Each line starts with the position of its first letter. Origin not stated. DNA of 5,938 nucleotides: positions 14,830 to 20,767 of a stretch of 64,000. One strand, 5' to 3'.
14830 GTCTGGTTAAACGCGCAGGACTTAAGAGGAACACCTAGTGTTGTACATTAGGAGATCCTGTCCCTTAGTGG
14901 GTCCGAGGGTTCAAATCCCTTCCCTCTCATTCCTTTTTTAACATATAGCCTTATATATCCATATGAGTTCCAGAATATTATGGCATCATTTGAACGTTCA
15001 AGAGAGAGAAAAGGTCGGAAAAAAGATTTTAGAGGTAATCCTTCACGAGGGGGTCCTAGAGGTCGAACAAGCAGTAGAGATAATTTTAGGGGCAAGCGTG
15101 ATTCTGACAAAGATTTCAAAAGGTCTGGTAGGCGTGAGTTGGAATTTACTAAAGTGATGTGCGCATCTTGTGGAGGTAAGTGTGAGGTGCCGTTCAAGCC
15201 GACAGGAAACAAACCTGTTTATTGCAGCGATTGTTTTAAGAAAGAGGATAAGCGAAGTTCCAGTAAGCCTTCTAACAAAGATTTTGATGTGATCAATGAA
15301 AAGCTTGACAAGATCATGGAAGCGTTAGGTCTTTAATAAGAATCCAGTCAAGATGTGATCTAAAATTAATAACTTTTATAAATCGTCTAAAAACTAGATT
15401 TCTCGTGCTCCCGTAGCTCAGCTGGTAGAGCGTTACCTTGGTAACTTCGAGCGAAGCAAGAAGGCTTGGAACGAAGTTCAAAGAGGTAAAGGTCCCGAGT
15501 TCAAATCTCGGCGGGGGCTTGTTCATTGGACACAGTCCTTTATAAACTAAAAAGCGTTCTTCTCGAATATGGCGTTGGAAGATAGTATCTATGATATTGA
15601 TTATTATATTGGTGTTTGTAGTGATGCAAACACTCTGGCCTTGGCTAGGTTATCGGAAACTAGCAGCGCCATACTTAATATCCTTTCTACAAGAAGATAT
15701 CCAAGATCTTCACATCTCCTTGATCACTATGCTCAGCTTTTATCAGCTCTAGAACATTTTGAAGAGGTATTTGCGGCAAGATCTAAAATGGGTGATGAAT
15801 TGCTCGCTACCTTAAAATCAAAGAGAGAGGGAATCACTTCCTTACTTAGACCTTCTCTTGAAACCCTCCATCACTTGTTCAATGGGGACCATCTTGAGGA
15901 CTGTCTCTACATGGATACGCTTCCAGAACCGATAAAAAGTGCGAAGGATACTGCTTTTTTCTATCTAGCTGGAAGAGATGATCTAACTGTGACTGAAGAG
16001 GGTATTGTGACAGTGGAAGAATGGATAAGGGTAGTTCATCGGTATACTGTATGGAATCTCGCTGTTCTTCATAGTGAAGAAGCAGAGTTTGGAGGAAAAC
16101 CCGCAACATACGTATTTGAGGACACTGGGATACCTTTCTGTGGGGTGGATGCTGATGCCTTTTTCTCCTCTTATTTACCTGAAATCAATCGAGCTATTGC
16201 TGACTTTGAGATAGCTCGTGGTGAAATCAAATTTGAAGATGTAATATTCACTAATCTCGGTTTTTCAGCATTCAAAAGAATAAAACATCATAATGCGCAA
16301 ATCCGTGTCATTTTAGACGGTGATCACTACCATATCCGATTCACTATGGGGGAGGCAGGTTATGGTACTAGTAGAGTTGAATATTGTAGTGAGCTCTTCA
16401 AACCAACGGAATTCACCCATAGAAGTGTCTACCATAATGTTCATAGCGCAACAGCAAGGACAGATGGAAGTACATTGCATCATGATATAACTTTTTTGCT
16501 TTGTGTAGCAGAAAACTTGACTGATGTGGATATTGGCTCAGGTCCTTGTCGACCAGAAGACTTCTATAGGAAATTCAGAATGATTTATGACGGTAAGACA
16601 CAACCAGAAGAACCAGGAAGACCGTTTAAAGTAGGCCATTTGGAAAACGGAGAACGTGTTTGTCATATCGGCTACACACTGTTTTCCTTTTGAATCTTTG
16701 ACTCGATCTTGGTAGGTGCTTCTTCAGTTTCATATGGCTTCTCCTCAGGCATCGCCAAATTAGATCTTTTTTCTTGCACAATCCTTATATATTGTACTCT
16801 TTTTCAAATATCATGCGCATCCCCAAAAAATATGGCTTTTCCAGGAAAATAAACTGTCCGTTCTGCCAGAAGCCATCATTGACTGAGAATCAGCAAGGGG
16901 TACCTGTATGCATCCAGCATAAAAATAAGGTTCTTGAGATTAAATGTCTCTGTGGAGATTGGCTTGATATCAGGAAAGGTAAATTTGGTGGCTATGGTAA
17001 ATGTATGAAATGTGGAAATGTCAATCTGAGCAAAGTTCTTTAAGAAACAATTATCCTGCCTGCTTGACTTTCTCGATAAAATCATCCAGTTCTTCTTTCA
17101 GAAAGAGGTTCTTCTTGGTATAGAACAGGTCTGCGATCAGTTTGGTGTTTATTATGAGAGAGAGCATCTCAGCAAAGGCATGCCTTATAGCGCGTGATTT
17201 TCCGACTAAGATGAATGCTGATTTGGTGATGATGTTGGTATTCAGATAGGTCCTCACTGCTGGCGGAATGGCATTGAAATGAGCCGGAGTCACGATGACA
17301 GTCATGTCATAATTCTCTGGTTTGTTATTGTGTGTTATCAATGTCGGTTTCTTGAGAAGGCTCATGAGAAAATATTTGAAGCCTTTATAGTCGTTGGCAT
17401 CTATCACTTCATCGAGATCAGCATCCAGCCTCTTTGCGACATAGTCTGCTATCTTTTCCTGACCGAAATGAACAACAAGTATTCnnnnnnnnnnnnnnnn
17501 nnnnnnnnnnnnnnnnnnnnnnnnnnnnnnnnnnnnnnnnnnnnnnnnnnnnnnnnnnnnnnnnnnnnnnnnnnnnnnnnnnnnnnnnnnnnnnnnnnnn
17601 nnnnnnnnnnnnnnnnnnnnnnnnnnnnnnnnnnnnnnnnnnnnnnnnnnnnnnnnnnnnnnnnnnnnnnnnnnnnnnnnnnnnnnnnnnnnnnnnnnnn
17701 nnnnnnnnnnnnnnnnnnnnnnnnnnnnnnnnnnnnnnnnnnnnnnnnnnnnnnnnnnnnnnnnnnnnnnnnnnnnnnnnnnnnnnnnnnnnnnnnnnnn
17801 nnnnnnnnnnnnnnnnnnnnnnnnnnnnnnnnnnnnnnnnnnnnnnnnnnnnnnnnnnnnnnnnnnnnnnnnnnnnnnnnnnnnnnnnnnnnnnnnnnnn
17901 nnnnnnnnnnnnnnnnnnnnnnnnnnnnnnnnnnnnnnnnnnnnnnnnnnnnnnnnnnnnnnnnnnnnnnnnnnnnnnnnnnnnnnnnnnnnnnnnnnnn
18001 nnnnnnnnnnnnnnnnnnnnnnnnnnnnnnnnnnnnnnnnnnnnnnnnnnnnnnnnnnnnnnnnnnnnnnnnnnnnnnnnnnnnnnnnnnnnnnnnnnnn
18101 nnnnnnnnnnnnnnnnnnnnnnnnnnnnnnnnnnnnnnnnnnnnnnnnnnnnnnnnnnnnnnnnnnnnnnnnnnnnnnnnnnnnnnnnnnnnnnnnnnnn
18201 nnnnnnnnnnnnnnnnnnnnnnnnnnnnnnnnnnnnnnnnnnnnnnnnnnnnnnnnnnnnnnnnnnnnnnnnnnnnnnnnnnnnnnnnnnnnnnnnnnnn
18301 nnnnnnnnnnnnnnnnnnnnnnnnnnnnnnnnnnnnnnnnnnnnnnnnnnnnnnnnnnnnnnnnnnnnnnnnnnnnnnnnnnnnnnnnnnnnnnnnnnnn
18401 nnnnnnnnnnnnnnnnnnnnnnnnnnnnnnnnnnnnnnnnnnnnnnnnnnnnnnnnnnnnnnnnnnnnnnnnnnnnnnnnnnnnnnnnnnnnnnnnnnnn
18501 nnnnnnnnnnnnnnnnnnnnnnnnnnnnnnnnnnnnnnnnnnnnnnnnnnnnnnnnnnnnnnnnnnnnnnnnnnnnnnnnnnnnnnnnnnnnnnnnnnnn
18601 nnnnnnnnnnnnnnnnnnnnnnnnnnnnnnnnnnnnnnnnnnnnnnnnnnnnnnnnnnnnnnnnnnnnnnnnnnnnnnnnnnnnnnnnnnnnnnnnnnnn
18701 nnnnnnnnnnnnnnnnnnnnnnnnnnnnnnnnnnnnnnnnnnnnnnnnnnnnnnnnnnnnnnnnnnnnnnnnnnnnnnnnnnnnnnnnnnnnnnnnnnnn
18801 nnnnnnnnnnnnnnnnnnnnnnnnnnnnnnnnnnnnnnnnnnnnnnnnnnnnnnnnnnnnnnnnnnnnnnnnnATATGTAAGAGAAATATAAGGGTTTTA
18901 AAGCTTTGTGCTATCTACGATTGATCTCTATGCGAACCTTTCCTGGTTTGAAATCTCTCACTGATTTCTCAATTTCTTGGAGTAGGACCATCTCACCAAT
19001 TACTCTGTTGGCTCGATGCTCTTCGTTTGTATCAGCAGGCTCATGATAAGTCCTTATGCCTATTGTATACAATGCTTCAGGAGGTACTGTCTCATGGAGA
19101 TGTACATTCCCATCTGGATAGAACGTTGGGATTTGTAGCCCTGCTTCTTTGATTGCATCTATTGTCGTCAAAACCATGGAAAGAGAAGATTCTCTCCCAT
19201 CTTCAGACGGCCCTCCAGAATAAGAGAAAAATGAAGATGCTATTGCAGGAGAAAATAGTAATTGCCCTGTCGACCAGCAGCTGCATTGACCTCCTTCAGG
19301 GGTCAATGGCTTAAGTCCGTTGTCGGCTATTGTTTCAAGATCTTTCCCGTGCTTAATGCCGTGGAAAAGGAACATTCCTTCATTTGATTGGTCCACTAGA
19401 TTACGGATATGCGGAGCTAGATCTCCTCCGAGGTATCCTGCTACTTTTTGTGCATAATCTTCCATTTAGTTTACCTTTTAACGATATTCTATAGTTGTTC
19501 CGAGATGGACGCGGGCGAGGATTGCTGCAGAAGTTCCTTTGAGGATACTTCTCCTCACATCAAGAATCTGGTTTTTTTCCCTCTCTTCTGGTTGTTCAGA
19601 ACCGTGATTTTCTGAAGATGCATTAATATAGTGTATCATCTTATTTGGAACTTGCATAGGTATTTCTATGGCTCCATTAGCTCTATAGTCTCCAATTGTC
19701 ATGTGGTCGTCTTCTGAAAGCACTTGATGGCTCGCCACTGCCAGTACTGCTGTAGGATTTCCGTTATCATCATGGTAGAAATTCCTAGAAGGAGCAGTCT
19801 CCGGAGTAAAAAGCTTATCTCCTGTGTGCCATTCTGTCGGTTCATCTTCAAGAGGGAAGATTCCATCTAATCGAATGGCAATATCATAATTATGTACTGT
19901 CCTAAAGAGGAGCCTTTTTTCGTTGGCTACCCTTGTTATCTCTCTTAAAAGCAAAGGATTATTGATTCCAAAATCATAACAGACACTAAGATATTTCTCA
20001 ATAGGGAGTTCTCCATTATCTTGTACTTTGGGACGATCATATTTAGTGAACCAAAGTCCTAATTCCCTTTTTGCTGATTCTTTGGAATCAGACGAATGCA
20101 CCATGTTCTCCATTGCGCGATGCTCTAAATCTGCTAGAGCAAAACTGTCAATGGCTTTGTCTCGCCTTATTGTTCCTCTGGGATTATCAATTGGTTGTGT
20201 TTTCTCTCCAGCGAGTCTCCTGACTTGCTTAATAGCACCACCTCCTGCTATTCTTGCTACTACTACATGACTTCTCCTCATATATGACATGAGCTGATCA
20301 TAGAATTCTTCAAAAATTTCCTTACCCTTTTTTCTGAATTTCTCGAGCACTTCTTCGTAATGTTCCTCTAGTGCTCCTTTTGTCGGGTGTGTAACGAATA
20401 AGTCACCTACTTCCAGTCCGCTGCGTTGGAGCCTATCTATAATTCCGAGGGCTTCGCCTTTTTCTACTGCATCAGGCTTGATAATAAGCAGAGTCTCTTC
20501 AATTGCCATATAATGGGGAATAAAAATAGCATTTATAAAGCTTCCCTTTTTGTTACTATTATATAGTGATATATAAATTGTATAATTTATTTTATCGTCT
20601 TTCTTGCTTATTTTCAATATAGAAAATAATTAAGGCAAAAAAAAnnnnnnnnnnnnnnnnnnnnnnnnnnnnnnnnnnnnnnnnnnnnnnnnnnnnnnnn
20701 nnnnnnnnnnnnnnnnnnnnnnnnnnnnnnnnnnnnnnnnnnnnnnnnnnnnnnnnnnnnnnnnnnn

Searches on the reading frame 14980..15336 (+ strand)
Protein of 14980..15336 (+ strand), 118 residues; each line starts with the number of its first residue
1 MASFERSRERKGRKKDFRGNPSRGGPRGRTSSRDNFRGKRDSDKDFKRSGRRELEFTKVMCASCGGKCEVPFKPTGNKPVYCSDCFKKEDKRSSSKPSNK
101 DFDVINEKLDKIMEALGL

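Call 43: search_protein_families(library=padloc, proteins=[window:14980-15336:+], max_evalue=0.1)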
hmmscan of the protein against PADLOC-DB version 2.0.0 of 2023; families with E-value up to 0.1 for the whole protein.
window:14980-15336:+ (118 aa): 0 families

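Call 44: search_protein_families(library=phrogs, proteins=[window:14980-15336:+], max_evalue=0.1)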
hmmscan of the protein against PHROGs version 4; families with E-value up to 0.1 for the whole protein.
window:14980-15336:+ (118 aa): 3 families
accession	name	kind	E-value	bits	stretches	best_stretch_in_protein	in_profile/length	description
phrog_7233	-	unknown function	0.011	16.6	1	60-90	13-39/61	-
phrog_25592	-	unknown function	0.026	15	1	40-91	120-171/229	-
phrog_16925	-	unknown function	0.088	14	0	58-99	5-44/151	-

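Call 78: search_protein_families(library=pfam, proteins=[window:14980-15336:+], max_evalue=0.01)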
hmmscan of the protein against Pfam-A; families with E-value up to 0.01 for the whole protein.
window:14980-15336:+ (118 aa): 1 family
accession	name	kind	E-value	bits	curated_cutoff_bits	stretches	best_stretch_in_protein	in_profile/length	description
PF23477.1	zf_Tbcl_2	-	1.5e-16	60.2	27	1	56-89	3-36/37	Probable treble clef zinc finger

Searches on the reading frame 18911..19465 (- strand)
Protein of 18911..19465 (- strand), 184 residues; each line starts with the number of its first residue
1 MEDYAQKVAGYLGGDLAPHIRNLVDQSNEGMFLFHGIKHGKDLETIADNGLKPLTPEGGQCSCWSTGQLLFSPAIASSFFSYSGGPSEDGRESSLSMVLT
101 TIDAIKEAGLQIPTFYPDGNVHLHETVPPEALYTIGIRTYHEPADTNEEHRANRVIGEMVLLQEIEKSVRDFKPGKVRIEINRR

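Call 10: search_protein_families(library=ncbifam, proteins=[window:18911-19465:-], max_evalue=0.1)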
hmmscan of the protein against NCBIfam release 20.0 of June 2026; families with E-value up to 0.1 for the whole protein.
window:18911-19465:- (184 aa): 1 family
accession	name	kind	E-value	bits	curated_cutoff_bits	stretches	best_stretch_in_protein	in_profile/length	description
NF002013.0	PRK00819.1-2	equivalog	0.085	12.4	231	0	25-54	90-118/183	RNA 2'-phosphotransferase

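Call 43: search_protein_families(library=padloc, proteins=[window:18911-19465:-], max_evalue=0.1)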
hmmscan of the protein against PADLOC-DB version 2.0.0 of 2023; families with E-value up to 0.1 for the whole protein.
window:18911-19465:- (184 aa): 0 families

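Call 44: search_protein_families(library=phrogs, proteins=[window:18911-19465:-], max_evalue=0.1)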
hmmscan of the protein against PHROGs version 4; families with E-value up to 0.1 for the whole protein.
window:18911-19465:- (184 aa): 0 families

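Call 78: search_protein_families(library=pfam, proteins=[window:18911-19465:-], max_evalue=0.01)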
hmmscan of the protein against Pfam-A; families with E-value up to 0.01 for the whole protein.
window:18911-19465:- (184 aa): 0 families

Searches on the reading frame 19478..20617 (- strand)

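Call 4: search_protein_families(library=pfam, proteins=[window:19478-20617:-], max_evalue=0.1)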
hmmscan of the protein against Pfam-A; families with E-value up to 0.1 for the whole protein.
window:19478-20617:- (379 aa): 2 families
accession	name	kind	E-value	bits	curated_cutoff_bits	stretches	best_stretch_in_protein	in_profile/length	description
PF00334.24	NDK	-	3.2e-28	98.7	27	1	40-192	1-132/135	Nucleoside diphosphate kinase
PF19666.4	DUF6169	-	0.062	13.9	27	0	173-223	28-75/92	Family of unknown function (DUF6169)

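Call 43: search_protein_families(library=padloc, proteins=[window:19478-20617:-], max_evalue=0.1)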
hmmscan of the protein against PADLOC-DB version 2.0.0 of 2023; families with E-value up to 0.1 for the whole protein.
window:19478-20617:- (379 aa): 0 families

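Call 44: search_protein_families(library=phrogs, proteins=[window:19478-20617:-], max_evalue=0.1)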
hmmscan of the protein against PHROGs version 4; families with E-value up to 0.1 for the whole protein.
window:19478-20617:- (379 aa): 0 families
